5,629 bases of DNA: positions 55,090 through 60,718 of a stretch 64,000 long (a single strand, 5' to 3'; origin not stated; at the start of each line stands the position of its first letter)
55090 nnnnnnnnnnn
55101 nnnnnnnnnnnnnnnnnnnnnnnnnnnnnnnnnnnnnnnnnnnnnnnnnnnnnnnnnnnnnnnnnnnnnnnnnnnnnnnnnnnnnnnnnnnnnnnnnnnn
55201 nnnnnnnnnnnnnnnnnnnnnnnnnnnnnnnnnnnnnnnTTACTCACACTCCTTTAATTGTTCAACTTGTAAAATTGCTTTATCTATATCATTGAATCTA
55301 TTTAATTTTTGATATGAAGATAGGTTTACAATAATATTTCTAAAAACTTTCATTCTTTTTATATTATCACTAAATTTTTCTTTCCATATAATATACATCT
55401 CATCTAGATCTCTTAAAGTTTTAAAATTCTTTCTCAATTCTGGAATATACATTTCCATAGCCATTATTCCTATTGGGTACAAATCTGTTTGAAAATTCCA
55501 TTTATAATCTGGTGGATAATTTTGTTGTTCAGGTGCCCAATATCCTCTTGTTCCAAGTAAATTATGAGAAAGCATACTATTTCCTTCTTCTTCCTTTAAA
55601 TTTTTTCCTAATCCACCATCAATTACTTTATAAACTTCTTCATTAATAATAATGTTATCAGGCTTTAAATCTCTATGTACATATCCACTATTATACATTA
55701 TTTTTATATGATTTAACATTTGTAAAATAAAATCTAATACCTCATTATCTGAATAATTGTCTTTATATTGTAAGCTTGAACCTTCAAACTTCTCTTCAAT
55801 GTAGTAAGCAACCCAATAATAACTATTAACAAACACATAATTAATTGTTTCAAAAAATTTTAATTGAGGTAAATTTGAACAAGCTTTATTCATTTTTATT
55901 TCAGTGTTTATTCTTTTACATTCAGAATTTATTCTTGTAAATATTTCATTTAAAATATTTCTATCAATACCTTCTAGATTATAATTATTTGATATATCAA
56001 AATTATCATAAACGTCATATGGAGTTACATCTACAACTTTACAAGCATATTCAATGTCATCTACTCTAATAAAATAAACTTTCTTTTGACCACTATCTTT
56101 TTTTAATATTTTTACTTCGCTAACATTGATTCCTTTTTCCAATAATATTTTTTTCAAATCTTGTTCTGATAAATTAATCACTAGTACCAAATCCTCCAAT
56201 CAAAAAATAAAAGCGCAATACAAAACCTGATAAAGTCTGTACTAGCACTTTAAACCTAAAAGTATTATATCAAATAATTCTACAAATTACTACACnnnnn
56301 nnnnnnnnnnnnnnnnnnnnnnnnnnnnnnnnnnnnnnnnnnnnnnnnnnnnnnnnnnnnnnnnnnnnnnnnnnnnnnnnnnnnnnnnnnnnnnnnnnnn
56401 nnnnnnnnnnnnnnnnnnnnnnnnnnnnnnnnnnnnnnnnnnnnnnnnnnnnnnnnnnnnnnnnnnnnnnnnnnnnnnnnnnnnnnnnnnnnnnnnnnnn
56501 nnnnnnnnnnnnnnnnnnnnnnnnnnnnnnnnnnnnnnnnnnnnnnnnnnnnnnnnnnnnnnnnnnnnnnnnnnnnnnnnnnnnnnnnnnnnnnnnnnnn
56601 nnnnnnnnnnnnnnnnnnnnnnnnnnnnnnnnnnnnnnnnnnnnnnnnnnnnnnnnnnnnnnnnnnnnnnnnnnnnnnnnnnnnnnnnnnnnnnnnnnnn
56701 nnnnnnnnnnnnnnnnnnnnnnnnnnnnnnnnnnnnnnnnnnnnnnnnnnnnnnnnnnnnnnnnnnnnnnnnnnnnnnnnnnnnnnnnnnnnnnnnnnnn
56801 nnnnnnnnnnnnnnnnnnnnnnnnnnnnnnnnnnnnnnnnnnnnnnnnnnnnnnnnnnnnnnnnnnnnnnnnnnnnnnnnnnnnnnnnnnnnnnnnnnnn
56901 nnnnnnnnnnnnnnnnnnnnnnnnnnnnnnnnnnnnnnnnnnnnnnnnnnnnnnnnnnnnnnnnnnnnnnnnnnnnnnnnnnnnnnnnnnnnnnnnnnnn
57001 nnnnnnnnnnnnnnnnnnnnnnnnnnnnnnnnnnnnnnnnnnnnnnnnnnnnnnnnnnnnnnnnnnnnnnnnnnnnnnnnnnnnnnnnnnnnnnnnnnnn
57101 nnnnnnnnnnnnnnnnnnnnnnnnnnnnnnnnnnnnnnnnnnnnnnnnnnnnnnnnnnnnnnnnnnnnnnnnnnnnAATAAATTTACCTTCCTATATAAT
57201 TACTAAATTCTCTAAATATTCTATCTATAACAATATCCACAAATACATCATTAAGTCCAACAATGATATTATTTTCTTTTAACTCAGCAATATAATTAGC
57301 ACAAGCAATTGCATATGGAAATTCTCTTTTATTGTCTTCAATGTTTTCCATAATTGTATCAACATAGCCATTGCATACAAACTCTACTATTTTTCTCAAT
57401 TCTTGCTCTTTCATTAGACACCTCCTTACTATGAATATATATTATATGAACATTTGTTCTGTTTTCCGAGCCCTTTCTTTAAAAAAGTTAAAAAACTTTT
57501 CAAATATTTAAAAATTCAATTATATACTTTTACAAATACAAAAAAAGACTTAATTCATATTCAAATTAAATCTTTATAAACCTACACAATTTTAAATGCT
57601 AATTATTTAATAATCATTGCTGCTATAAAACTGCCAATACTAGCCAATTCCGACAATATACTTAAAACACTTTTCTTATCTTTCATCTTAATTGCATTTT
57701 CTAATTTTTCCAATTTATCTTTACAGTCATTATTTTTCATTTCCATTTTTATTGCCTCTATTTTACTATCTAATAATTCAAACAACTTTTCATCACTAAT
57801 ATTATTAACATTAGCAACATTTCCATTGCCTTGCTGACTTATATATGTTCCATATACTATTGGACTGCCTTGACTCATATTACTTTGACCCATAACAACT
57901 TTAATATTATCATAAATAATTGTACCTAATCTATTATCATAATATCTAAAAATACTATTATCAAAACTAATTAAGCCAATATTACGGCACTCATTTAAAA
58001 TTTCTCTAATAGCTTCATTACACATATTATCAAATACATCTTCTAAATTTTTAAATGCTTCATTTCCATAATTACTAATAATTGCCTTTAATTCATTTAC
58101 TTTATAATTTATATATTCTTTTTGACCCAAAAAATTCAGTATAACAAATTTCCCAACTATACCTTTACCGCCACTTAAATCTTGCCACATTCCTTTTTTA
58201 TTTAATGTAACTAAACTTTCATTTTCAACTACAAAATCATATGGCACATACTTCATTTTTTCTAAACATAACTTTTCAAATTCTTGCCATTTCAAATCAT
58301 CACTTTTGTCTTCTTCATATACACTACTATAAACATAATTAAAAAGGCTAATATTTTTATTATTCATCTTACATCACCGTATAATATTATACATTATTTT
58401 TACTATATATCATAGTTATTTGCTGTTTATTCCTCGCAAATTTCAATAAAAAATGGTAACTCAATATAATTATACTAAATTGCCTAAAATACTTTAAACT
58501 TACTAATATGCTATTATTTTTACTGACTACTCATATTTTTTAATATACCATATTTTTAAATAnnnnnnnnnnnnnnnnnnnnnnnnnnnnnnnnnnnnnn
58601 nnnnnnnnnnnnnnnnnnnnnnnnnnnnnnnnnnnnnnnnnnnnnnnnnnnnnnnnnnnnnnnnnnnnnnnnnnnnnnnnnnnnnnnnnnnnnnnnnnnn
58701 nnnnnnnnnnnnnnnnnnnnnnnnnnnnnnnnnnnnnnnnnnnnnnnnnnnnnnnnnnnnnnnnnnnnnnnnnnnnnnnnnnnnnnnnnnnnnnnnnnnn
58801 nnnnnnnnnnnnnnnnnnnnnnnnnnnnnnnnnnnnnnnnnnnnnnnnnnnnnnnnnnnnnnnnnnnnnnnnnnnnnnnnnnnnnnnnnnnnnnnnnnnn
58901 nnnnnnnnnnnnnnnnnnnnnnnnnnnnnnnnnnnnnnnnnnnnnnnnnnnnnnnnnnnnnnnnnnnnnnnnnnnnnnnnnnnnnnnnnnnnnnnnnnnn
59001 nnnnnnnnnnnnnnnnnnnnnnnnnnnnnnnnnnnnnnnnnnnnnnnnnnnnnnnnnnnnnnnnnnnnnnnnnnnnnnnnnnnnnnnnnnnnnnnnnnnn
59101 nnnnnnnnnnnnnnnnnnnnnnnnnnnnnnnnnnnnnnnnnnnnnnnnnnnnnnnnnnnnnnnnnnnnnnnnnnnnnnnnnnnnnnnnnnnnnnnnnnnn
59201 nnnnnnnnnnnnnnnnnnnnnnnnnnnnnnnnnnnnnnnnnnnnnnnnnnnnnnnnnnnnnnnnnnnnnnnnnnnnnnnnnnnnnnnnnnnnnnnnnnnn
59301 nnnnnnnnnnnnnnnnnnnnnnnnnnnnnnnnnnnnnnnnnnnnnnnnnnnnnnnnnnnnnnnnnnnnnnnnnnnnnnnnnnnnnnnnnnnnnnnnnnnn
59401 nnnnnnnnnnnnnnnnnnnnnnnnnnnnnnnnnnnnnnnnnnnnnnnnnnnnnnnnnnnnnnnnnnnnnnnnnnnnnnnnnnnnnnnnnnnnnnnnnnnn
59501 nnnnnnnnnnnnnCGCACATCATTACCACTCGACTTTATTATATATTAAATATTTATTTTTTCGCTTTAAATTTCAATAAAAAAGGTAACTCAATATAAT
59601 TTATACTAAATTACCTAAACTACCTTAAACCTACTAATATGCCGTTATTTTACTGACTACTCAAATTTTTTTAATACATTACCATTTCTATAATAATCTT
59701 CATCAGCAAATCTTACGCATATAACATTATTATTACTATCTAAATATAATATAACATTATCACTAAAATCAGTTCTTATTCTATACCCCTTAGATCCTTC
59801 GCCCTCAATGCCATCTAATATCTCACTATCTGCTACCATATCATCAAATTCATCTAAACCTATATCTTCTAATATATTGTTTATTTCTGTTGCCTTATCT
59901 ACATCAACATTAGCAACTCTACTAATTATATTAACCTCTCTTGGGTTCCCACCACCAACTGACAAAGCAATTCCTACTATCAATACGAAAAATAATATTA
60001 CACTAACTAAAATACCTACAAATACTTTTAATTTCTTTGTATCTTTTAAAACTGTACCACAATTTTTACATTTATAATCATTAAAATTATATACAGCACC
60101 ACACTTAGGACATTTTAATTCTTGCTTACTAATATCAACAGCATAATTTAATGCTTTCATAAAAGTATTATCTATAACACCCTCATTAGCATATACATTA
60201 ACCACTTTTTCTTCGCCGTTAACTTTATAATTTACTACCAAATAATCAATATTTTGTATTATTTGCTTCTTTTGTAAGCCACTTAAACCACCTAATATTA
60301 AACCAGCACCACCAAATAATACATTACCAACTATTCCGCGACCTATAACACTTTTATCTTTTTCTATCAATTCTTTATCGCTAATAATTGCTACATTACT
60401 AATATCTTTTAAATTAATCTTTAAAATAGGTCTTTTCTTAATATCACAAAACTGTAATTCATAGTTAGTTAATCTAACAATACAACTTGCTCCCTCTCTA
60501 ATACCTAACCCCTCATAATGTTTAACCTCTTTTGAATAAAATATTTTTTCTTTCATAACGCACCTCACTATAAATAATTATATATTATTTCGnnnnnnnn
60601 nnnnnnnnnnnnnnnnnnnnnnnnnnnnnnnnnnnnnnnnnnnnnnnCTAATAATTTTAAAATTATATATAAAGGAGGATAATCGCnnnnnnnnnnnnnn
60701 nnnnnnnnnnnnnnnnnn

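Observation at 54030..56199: Stand-alone Ser/Thr kinase translationally coupled to a 405-aa protein of unknown family: candidate novel defence or abortive-infection pair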

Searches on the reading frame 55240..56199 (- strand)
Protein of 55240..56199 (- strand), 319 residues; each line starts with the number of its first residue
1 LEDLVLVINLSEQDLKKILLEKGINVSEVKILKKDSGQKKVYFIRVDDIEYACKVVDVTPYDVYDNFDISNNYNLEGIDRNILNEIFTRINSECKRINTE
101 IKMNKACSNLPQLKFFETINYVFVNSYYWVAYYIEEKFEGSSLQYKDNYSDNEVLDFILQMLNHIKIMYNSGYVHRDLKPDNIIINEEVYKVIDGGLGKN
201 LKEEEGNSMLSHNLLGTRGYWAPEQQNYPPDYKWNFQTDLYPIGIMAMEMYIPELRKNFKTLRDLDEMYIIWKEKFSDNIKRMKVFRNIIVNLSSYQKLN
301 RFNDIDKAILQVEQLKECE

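Call 3: search_protein_families(library=pfam, proteins=[window:55240-56199:-], max_evalue=0.1)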
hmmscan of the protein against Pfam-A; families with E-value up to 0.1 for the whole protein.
window:55240-56199:- (319 aa): 4 families
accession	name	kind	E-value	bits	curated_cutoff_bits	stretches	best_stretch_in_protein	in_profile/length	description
PF00069.31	Pkinase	-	1.9e-19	70.6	31.7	1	92-255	40-195/263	Protein kinase domain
PF07714.23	PK_Tyr_Ser-Thr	-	1.7e-08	34.6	23.1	1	146-251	96-198/258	Protein tyrosine and serine/threonine kinase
PF01163.29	RIO1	-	0.0021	18.2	22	1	144-207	99-160/187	RIO domain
PF17667.7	Pkinase_fungal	-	0.064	12.4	24.1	1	151-219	285-358/387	Fungal protein kinase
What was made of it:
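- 55240..56199 (-): Hanks-type Ser/Thr protein kinase with no accessory domain. The ORF runs from TTG 56199. The probable start is GTG 56181 (313 aa). Pfam Pkinase 1.9e-19 (call 3).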

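Call 4: search_protein_families(library=padloc, proteins=[window:55240-56199:-], max_evalue=0.1)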
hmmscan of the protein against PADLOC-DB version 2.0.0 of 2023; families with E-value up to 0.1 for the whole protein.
window:55240-56199:- (319 aa): 33 families (the best 25 are shown)
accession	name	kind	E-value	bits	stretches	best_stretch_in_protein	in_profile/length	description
PDLC04047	PD-T4-6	-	8.3e-19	65.8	1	92-251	53-206/327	-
PDLC04045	PD-T4-6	-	6.1e-18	62.9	1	91-309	79-292/350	-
PDLC04042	PD-T4-6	-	1.8e-17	61.9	1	142-252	99-207/292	-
PDLC04060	PD-T4-6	-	3.1e-17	60.7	1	125-252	81-204/486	-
PDLC04048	PD-T4-6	-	2.7e-16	57.9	1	128-253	87-208/354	-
PDLC04138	mad6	-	6.4e-16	56.4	1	147-273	148-270/659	mads_6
PDLC04044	PD-T4-6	-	2.6e-15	54.4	1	130-309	112-286/372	-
PDLC04061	PD-T4-6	-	2.4e-13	48.4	1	131-250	95-216/510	-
PDLC03920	MkoA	-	3.3e-13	46.8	1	82-312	50-274/1112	-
PDLC04053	PD-T4-6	-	4.6e-13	47.3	1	127-250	84-204/311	-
PDLC04056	PD-T4-6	-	5.6e-13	46.8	1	132-207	84-162/415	-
PDLC02375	Stk2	-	1.6e-12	44.9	1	88-227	158-292/500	-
PDLC04057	PD-T4-6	-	1.2e-11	42.3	1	126-251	82-204/443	-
PDLC04049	PD-T4-6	-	1.4e-11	41.9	1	107-208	69-173/442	-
PDLC04062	PD-T4-6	-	1.5e-11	42.1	1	125-315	110-293/450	-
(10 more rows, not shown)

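Call 5: search_protein_families(library=ncbifam, proteins=[window:55240-56199:-], max_evalue=0.1)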
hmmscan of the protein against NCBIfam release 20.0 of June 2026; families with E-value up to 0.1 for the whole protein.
window:55240-56199:- (319 aa): 14 families
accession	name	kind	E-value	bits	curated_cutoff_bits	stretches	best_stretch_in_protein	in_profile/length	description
NF033483.0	PknB_PASTA_kin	equivalog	5e-15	55.5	450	1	143-250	98-201/563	Stk1 family PASTA domain-containing Ser/Thr kinase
NF038150.1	lanthi_synth_IV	equivalog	2.5e-10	39.4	650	1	146-311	292-452/851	class IV lanthionine synthetase LanL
TIGR03903.1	TOMM_kin_cyc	equivalog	4.3e-09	34.8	705.75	1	149-249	76-181/1267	TOMM system kinase/cyclase fusion protein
NF058632.1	SerThrKinPrkT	equivalog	1.8e-07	30.5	280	1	129-260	93-218/322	serine/threonine protein kinase PrkT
NF047741.1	antiphage_MADS6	equivalog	3.5e-07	29.1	460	1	106-315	248-460/612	methylation-associated defense system protein kinase MAD6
NF052427.1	StpK7MSMEG_1200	equivalog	7.9e-07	27.9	900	1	151-227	107-182/601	serine/threonine protein kinase StpK7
NF043056.1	T4SS_LegK1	equivalog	1.4e-06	27.2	550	1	157-246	193-279/516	Dot/Icm T4SS effector kinase LegK1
TIGR03724.2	arch_bud32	equivalog_domain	2.5e-05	23.9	125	1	153-209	88-142/193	KEOPS complex kinase/ATPase Bud32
NF053615.1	SerThrKinAfsKStmc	equivalog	9.2e-05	21.3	1300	1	166-226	126-184/809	protein serine/threonine kinase AfsK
NF007174.0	PRK09605.1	equivalog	0.00029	19.4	447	1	155-209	430-484/535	bifunctional N(6)-L-threonylcarbamoyladenine synthase/serine/threonine protein kinase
NF038151.1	lanthi_synth_III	equivalog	0.0003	19.3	575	1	153-255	337-426/833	class III lanthionine synthetase LanKC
NF009651.0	PRK13184.1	equivalog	0.00073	17.6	839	1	155-260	116-237/932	serine/threonine-protein kinase PknD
NF033442.0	BREX_PglW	equivalog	0.012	13.3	990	1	157-188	614-645/1391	BREX system serine/threonine kinase PglW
NF041645.1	prot_kin_PA4780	equivalog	0.071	12.4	350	0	150-194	141-185/274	PA4780 family RIO1-like protein kinase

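Call 6: search_protein_families(library=phrogs, proteins=[window:55240-56199:-], max_evalue=0.1)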
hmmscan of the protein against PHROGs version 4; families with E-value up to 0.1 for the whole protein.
window:55240-56199:- (319 aa): 4 families
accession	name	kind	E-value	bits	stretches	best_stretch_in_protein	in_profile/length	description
phrog_2361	-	other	3.4e-22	80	1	131-257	86-215/415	serine-threonine kinase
phrog_4972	-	unknown function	2.2e-09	37.7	1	77-245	148-309/501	-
phrog_14300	-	unknown function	3.4e-08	34.3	1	77-223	148-289/290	-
phrog_1083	-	unknown function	0.096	14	0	248-294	58-104/109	-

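Call 88: search_solved_structures(query=window:55243-56181:-, max_evalue=1e-8, show_alignments=1)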
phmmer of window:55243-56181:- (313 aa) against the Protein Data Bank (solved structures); distinct sequences matched with E-value up to 1e-8: 4.
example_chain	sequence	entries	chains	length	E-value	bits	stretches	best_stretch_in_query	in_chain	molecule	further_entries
9ymt_A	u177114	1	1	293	1.1e-13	54.5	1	102-299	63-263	Serine/Threonine Kinase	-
4eqm_A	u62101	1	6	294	1.1e-13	54.5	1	102-299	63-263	Protein kinase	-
4aaa_A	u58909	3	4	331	7e-09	38.7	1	121-265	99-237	CYCLIN-DEPENDENT KINASE-LIKE 2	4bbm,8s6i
3mh1_A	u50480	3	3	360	7.1e-09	38.7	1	142-268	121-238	Mitogen-activated protein kinase 14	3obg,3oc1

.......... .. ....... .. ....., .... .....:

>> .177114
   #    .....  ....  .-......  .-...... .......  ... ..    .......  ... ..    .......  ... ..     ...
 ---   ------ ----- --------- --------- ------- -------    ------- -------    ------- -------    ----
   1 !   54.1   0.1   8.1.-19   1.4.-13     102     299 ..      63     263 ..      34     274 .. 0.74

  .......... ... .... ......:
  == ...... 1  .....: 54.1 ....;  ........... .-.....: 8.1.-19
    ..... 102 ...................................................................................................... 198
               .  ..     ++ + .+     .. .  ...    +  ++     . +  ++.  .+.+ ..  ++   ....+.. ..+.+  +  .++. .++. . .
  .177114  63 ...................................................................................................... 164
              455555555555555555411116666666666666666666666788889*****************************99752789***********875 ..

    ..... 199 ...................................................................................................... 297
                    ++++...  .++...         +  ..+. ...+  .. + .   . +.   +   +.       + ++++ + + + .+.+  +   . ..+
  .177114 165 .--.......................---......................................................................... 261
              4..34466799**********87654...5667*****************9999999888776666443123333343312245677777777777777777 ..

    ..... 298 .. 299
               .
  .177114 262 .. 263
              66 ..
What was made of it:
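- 55240..56199 (-): The closest solved structure is the S. aureus PknB kinase domain 4eqm, E 1e-13 (call 88).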

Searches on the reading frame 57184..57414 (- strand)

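Call 3: search_protein_families(library=pfam, proteins=[window:57184-57414:-], max_evalue=0.1)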
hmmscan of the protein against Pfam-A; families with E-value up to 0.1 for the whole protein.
window:57184-57414:- (76 aa): 1 family
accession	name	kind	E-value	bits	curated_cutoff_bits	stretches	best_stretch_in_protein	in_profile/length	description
PF04694.17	Corona_3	-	0.053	14.3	27.1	0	51-69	3-21/59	Coronavirus ORF3 protein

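Call 5: search_protein_families(library=ncbifam, proteins=[window:57184-57414:-], max_evalue=0.1)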
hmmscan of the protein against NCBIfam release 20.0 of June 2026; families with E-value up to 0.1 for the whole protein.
window:57184-57414:- (76 aa): 2 families
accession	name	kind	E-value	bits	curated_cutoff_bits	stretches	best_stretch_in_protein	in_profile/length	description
NF003470.0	PRK05096.1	equivalog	0.032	13.4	397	1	3-61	120-180/347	GMP reductase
NF041382.1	Trx_VPGUxxT_one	exception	0.079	12.2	350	1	30-63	56-90/349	VPGUxxT family thioredoxin-like (seleno)protein, type 1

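Call 6: search_protein_families(library=phrogs, proteins=[window:57184-57414:-], max_evalue=0.1)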
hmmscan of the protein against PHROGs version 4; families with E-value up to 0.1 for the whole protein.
window:57184-57414:- (76 aa): 2 families
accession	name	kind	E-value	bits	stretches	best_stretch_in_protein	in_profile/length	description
phrog_37991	-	unknown function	0.075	14.5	1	5-57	26-77/106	-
phrog_5609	-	DNA, RNA and nucleotide metabolism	0.094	12.3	1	9-51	165-205/541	DNA helicase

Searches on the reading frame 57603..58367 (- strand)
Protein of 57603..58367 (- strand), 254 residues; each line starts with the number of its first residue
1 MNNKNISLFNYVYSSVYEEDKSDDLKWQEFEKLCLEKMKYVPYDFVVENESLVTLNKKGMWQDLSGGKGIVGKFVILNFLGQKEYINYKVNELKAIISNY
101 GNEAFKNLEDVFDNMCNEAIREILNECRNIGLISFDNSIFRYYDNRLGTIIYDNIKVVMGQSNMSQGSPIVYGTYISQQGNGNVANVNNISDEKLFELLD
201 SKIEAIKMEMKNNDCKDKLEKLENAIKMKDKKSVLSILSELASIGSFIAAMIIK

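Call 3: search_protein_families(library=pfam, proteins=[window:57603-58367:-], max_evalue=0.1)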
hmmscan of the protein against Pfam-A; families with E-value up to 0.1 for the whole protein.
window:57603-58367:- (254 aa): 3 families
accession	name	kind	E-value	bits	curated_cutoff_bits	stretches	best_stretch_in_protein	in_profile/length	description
PF09468.16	RNase_H2-Ydr279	-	0.013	16.3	25.2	0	190-231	73-119/163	Ydr279p protein family (RNase H2 complex component) wHTH domain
PF09181.15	ProRS-C_2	-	0.034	14.7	25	0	108-140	4-36/66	Prolyl-tRNA synthetase, C-terminal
PF10876.14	Phage_TAC_9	-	0.095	13.2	25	1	69-111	34-76/144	Phage tail assembly chaperone protein, TAC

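Call 4: search_protein_families(library=padloc, proteins=[window:57603-58367:-], max_evalue=0.1)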
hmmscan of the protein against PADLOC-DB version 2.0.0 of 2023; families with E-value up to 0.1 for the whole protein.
window:57603-58367:- (254 aa): 0 families

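Call 5: search_protein_families(library=ncbifam, proteins=[window:57603-58367:-], max_evalue=0.1)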
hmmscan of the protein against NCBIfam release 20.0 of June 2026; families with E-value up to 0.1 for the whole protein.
window:57603-58367:- (254 aa): 0 families

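Call 6: search_protein_families(library=phrogs, proteins=[window:57603-58367:-], max_evalue=0.1)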
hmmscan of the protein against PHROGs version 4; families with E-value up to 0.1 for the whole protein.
window:57603-58367:- (254 aa): 3 families
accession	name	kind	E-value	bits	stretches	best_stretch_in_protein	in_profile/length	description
phrog_36127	-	unknown function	0.017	16.3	1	28-48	31-51/66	-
phrog_32346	-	unknown function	0.041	14.8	1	97-140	3-53/78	-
phrog_21920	-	unknown function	0.046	15.1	0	202-246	16-59/94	-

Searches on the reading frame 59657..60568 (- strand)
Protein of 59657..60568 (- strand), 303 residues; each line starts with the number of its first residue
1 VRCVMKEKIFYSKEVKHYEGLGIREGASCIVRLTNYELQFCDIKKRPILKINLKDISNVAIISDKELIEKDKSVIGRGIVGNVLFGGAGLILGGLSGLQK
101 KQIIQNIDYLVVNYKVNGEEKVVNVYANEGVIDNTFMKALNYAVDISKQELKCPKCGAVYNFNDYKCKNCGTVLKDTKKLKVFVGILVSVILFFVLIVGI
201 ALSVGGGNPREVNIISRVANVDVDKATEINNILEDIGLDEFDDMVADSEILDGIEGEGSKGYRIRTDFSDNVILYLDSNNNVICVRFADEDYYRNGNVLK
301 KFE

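Call 21: search_protein_families(library=pfam, proteins=[window:59657-60568:-], max_evalue=0.01)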
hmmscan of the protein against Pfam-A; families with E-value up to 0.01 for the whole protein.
window:59657-60568:- (303 aa): 4 families
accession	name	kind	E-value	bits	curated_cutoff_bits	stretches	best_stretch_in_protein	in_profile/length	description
PF13248.11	Zn_ribbon_3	-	0.00012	21.9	27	1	150-174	2-26/26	zinc-ribbon domain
PF08271.17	Zn_Ribbon_TF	-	0.00016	21.6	29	1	152-176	2-31/43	TFIIB zinc-binding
PF12773.13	DZR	-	0.0078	16.8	27.3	0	150-171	24-45/45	Double zinc ribbon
PF01155.25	HypA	-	0.0095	16.4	28.9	0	131-173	51-95/112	Hydrogenase/urease nickel incorporation, metallochaperone, hypA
